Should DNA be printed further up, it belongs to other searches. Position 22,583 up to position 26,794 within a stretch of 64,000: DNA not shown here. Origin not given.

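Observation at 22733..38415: Island of four giant glycoprotein-like surface proteins sharing an identical C-terminal anchoring architecture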

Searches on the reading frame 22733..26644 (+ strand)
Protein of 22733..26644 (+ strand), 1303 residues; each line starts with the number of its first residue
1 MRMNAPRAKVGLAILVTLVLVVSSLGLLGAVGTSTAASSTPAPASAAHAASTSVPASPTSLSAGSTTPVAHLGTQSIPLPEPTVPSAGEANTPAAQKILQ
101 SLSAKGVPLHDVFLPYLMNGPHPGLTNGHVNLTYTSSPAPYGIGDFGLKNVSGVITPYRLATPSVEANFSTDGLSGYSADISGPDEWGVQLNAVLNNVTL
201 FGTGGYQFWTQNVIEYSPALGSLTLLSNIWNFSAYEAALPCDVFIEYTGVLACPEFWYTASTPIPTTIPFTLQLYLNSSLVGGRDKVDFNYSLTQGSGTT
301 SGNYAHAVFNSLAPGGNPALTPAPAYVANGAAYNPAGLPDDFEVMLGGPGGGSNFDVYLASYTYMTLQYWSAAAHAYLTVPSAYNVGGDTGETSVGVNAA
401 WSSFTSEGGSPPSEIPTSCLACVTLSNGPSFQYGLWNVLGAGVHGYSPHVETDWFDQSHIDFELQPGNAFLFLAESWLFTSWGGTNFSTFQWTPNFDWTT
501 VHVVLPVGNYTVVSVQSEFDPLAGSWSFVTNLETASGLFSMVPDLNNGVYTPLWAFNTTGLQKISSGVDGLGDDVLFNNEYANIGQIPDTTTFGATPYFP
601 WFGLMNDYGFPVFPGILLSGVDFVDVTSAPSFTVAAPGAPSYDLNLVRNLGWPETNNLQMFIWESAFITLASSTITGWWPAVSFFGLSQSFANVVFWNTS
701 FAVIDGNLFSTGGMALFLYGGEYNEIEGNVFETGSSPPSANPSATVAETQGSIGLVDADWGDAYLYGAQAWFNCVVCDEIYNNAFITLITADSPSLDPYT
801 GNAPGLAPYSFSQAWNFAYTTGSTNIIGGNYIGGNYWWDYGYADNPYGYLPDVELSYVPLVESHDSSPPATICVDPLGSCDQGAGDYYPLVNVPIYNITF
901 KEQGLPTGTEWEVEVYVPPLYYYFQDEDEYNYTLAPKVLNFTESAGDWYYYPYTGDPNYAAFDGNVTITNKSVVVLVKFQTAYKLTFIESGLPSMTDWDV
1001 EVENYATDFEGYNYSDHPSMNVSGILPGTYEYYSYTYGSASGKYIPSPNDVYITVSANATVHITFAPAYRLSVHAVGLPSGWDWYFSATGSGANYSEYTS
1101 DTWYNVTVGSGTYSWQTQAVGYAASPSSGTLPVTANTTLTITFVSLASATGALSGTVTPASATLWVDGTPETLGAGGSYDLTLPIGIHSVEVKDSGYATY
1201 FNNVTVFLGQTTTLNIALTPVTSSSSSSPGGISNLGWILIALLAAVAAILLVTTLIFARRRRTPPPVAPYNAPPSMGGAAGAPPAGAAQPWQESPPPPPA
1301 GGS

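Call 3: search_protein_families(library=pfam, proteins=[window:22733-26644:+], max_evalue=0.01)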
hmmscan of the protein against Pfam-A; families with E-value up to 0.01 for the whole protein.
window:22733-26644:+ (1303 aa): 4 families
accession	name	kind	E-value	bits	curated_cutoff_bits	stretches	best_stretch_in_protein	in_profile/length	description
PF05317.16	Thermopsin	-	2e-48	165.6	25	1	129-397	4-256/256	Thermopsin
PF05048.19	NosD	-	1.6e-06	28.2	23.6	1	812-840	183-210/212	Periplasmic copper-binding protein (NosD)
PF13620.12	CarboxypepD_reg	-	1.4e-05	25.8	32.3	1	1172-1219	33-82/82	Carboxypeptidase regulatory-like domain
PF08308.17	PEGA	-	2e-05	24.8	20.8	1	1181-1220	29-69/71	PEGA domain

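Call 14: search_protein_families(library=ncbifam, proteins=[window:22733-26644:+], max_evalue=1)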
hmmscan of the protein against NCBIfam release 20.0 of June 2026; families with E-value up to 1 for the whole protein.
window:22733-26644:+ (1303 aa): 0 families

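Call 35: find_homologous_proteins(query=window:22733-26644:+, max_evalue=1e-10)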
Query window:22733-26644:+ (1303 aa): 111 proteins with E <= 1e-10 among 8000 candidates.
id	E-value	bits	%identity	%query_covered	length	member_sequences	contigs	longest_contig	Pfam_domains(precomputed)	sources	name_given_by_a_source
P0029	0.0e+0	1905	67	98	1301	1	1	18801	PF05317.17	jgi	jgi:thermopsin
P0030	0.0e+0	1877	67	98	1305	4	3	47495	PF05317.17,PF08308.18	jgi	jgi:thermopsin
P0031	0.0e+0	1759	100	59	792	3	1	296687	-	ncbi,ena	-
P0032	0.0e+0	1624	59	98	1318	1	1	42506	PF05317.17,PF08308.18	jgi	jgi:thermopsin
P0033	0.0e+0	1618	59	100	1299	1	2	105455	PF05317.17,PF05048.20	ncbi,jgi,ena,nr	ncbi:MAG TPA: thermopsin family protease [Thermoplasmata archaeon]|nr:thermopsin family protease [Th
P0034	0.0e+0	1476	54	92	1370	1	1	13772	PF05317.17,PF08308.18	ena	-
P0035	0.0e+0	1467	55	90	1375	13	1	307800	PF05317.17,PF05048.20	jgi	-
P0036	0.0e+0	1451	53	93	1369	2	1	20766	PF05317.17,PF08308.18,PF05048.20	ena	-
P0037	0.0e+0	1440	57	83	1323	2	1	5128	PF05317.17,PF08308.18,PF05048.20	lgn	-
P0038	0.0e+0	1428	53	95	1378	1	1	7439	PF05317.17,PF05048.20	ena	-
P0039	0.0e+0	1412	54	97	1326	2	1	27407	PF05317.17,PF08308.18,PF13620.13,PF05048.20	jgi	jgi:thermopsin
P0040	0.0e+0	1393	53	88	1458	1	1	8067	PF05317.17,PF08308.18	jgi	jgi:thermopsin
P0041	0.0e+0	1388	55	84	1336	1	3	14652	PF05317.17,PF08308.18,PF05048.20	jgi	jgi:thermopsin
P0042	0.0e+0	1358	53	100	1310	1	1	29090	PF05317.17,PF08308.18,PF13620.13,PF05048.20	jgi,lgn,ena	-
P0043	0.0e+0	1133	48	99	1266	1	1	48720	PF05317.17,PF05048.20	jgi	jgi:thermopsin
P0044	0.0e+0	1130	47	97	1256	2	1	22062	PF05317.17,PF08308.18,PF13620.13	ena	-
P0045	0.0e+0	1116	46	87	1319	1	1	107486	PF05317.17,PF08308.18,PF13620.13,PF05048.20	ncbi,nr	ncbi:MAG TPA: thermopsin family protease, partial [Thermoplasmata archaeon]|nr:thermopsin family pro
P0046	0.0e+0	1103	48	90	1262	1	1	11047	PF05317.17,PF08308.18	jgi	jgi:thermopsin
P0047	0.0e+0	1089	46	97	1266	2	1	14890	PF05317.17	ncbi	-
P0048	0.0e+0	1083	48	90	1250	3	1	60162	PF05317.17,PF08308.18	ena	-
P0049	0.0e+0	1064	48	89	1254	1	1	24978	PF05317.17,PF08308.18,PF13620.13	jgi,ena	-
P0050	0.0e+0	1053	43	87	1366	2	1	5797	PF05317.17,PF05048.20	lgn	-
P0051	0.0e+0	1053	45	97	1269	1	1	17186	PF05317.17,PF08308.18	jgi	jgi:thermopsin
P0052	0.0e+0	1049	44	92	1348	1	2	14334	PF05317.17,PF08308.18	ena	-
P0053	0.0e+0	1038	45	96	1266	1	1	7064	PF05317.17,PF08308.18,PF13620.13,PF05048.20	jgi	jgi:thermopsin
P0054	0.0e+0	1037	45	99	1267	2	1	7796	PF05317.17,PF08308.18,PF05048.20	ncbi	-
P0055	0.0e+0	1028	44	97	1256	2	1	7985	PF05317.17,PF08308.18,PF05048.20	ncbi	-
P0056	0.0e+0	1022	45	97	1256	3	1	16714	PF05317.17,PF08308.18,PF13620.13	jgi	-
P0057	4.0e-294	997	45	93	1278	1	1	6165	PF05317.17,PF08308.18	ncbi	-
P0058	5.6e-289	980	44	82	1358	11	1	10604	PF05317.17,PF08308.18,PF13620.13,PF05048.20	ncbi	-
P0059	2.4e-241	822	39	97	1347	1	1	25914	PF05317.17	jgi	jgi:thermopsin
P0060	3.1e-239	815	39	95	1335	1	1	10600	PF05317.17,PF08308.18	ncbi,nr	ncbi:MAG: thermopsin family protease [Thermoplasmata archaeon]|nr:thermopsin family protease [Thermo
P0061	1.1e-238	814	40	92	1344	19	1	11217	PF05317.17,PF08308.18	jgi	-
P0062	1.6e-237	810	43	97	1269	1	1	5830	PF05317.17,PF05048.20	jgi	jgi:thermopsin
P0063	5.1e-236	805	40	92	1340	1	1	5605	PF05317.17,PF08308.18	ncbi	-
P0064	2.1e-235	803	39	92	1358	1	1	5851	PF05317.17,PF08308.18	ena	-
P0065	2.5e-232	793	40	92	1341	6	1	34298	PF05317.17,PF08308.18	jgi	jgi:thermopsin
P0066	3.4e-232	792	43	81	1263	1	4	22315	PF05317.17,PF08308.18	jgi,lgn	jgi:thermopsin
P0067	1.3e-231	790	41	83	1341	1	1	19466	PF05317.17,PF08308.18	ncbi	-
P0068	4.2e-231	789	40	92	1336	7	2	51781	PF05317.17,PF08308.18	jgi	jgi:thermopsin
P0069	1.7e-230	787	40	92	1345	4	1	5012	PF05317.17,PF08308.18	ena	-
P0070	5.5e-227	775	40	82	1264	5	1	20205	PF05317.17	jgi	-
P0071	2.6e-225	769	40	90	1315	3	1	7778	PF05317.17,PF08308.18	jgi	jgi:thermopsin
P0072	3.4e-224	766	40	92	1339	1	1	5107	PF05317.17,PF08308.18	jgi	jgi:thermopsin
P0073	4.4e-224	765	40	87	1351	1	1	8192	PF05317.17,PF08308.18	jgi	-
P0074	5.5e-224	765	40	86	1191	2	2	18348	PF05317.17,PF08308.18,PF05048.20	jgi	jgi:thermopsin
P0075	2.6e-223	763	41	94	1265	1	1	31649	PF05317.17,PF13620.13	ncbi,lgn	-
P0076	9.1e-218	744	40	83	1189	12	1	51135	PF05317.17,PF05048.20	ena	-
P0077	1.6e-216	740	41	89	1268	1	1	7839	PF05317.17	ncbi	-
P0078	7.9e-214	731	40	89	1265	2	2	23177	PF05317.17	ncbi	-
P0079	1.7e-211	724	38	100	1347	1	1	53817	PF05317.17,PF08308.18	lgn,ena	-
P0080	2.8e-178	614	36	82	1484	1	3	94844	PF05317.17,PF08308.18,PF05048.20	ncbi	ncbi:MAG: thermopsin family protease [Thermoplasmata archaeon]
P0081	5.9e-178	612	37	89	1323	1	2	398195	PF05317.17,PF08308.18,PF13620.13,PF05048.20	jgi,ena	-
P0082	3.5e-174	600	38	83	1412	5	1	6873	PF05317.17,PF05048.20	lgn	-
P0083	1.2e-164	568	34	82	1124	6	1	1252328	PF05317.17,PF08308.18,PF13620.13,PF05048.20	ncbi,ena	-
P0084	1.7e-161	558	37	71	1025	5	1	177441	PF05317.17,PF08308.18,PF13620.13,PF05048.20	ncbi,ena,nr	ncbi:MAG TPA: thermopsin family protease [Thermoplasmata archaeon]|nr:thermopsin family protease [Th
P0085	7.9e-160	552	36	80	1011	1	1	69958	PF05317.17,PF08308.18,PF05048.20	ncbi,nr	ncbi:MAG: thermopsin family protease [Thermoplasmata archaeon]|nr:thermopsin family protease [Thermo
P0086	1.7e-153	531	35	82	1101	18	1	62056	PF05317.17,PF13620.13,PF05048.20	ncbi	-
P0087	1.1e-150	522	33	88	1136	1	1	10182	PF05317.17,PF13620.13,PF05048.20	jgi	jgi:thermopsin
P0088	1.7e-145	505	34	76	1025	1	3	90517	PF05317.17,PF13620.13,PF05048.20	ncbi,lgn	-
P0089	1.2e-141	492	35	89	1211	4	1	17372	PF05317.17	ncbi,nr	ncbi:MAG TPA: thermopsin family protease [Thermoplasmata archaeon]|nr:thermopsin family protease [Th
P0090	4.1e-111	391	30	94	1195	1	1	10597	PF05317.17,PF08308.18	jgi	-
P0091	2.8e-110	388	39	50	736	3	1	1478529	PF05317.17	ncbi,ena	-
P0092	1.5e-104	369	35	68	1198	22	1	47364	PF05317.17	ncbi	-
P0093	2.6e-98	349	32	9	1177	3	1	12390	PF05317.17,PF08308.18,PF13620.13,PF05048.20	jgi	jgi:thermopsin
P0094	3.3e-98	348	35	66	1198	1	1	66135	PF05317.17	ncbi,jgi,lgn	-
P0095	1.8e-92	329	28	70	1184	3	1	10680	PF05317.17,PF08308.18,PF13620.13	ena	-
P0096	3.1e-92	328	30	62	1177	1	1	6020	PF05317.17,PF08308.18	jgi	jgi:thermopsin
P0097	3.5e-91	325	28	86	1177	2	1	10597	PF13715.13,PF05317.17,PF08308.18,PF13620.13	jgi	-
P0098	1.6e-88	316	28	70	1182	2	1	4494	PF05317.17,PF08308.18,PF13620.13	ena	-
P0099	2.6e-85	305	32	81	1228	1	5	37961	PF05317.17,PF06742.17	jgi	jgi:thermopsin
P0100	4.8e-83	298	35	59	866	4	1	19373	PF05317.17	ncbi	-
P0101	1.2e-79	287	30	75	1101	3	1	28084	PF05317.17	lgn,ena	-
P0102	3.3e-79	285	33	69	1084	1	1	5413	PF05317.17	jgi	-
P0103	1.3e-78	283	33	62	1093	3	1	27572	PF05317.17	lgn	-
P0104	3.6e-77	279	30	70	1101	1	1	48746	PF05317.17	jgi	jgi:thermopsin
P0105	4.1e-77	278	32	74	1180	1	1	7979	PF05317.17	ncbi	-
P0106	8.8e-77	277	30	90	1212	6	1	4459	PF05317.17,PF08308.18,PF13620.13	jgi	jgi:thermopsin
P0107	9.0e-76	274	29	97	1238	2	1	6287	PF05317.17,PF08308.18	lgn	-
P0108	1.3e-72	263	33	55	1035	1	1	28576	PF05317.17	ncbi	-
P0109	3.4e-70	255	29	82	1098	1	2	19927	PF05317.17,PF08308.18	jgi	jgi:thermopsin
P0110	5.8e-70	255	34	56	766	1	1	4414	PF05317.17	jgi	jgi:thermopsin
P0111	6.7e-68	248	30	86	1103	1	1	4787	PF05317.17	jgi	jgi:thermopsin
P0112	1.1e-67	247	29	87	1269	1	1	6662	PF05317.17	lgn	-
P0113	3.8e-67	245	30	84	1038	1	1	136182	PF05317.17,PF13620.13,PF05048.20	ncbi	ncbi:MAG: thermopsin family protease [Thermoplasmataceae archaeon]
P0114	4.3e-66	242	41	27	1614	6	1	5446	PF13418.13,PF24681.2,PF05317.17,PF13415.13,PF24981.2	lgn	-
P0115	1.2e-65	240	32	64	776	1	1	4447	PF05317.17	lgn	-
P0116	1.3e-65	240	28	81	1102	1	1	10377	PF05317.17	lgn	-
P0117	2.2e-65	239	28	72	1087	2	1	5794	PF05317.17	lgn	-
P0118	1.5e-64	237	31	64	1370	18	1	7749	PF05317.17,PF12222.15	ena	-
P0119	3.7e-64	235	32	60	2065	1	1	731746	PF05317.17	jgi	jgi:thermopsin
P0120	1.9e-62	230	38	28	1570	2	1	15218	PF24681.2,PF05317.17,PF13415.13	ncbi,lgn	-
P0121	1.2e-60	224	31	64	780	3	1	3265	PF05317.17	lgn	-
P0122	7.4e-60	221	30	57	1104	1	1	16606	PF05317.17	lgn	-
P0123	2.9e-58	216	30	75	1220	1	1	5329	PF05317.17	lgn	-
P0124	7.3e-58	215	36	33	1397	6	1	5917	PF05317.17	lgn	-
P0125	1.5e-57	214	29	64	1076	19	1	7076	PF05317.17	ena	-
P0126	3.5e-56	209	32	61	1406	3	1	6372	PF05317.17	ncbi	-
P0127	4.1e-56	209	29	81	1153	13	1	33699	PF05317.17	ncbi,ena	-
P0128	5.5e-56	208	32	50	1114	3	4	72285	PF05317.17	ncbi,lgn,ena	-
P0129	1.3e-53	200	34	49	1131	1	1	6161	PF05317.17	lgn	-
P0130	1.4e-52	197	28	68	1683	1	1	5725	PF13715.13,PF05317.17,PF08308.18,PF13620.13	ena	-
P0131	3.9e-50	189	29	84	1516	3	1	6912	PF05317.17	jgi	-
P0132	8.5e-49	185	29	87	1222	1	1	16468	PF05317.17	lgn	-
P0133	1.4e-47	181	30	63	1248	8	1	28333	PF05317.17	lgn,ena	-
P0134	1.3e-46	177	30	65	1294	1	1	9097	PF05317.17,PF00528.28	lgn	-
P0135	2.4e-46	176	41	24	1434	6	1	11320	PF13418.13,PF24681.2,PF05317.17,PF13415.13,PF24981.2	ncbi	-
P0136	1.0e-45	174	35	31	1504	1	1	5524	PF24681.2,PF05317.17,PF13415.13,PF24981.2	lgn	-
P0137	1.8e-41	160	26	90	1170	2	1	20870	PF05317.17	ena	-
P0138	6.6e-19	85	32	26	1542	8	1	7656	PF05317.17,PF05048.20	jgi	-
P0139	3.0e-15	73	29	28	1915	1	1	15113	PF13229.13,PF05317.17,PF05048.20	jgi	-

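Call 71: find_encoding_contigs(protein=P0029, flank=10000, max_places=2)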
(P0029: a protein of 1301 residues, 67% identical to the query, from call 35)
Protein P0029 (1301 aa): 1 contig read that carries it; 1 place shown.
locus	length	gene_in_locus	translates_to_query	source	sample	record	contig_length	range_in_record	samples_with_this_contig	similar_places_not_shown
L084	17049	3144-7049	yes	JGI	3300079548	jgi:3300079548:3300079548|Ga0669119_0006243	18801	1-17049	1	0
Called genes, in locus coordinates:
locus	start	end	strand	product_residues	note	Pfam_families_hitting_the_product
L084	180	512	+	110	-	PF01253:SUI1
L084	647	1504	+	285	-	PF00581:Rhodanese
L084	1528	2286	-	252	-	PF01597:GCV_H, PF01206:TusA (weak)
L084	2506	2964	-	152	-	PF08327:AHSA1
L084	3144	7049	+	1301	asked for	PF05317:Thermopsin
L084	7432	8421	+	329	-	PF00296:Bac_luciferase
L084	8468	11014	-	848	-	-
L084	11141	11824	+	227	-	PF00753:Lactamase_B, PF19583:ODP, PF12706:Lactamase_B_2 (faint)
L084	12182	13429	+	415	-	PF04894:Nre_N, PF04895:Nre_C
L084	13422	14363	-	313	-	PF12773:DZR, PF13240:Zn_Ribbon_1 (weak), PF13248:Zn_ribbon_3 (faint)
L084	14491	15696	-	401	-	PF01941:AdoMet_Synthase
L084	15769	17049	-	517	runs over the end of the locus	PF04055:Radical_SAM, PF16199:Radical_SAM_C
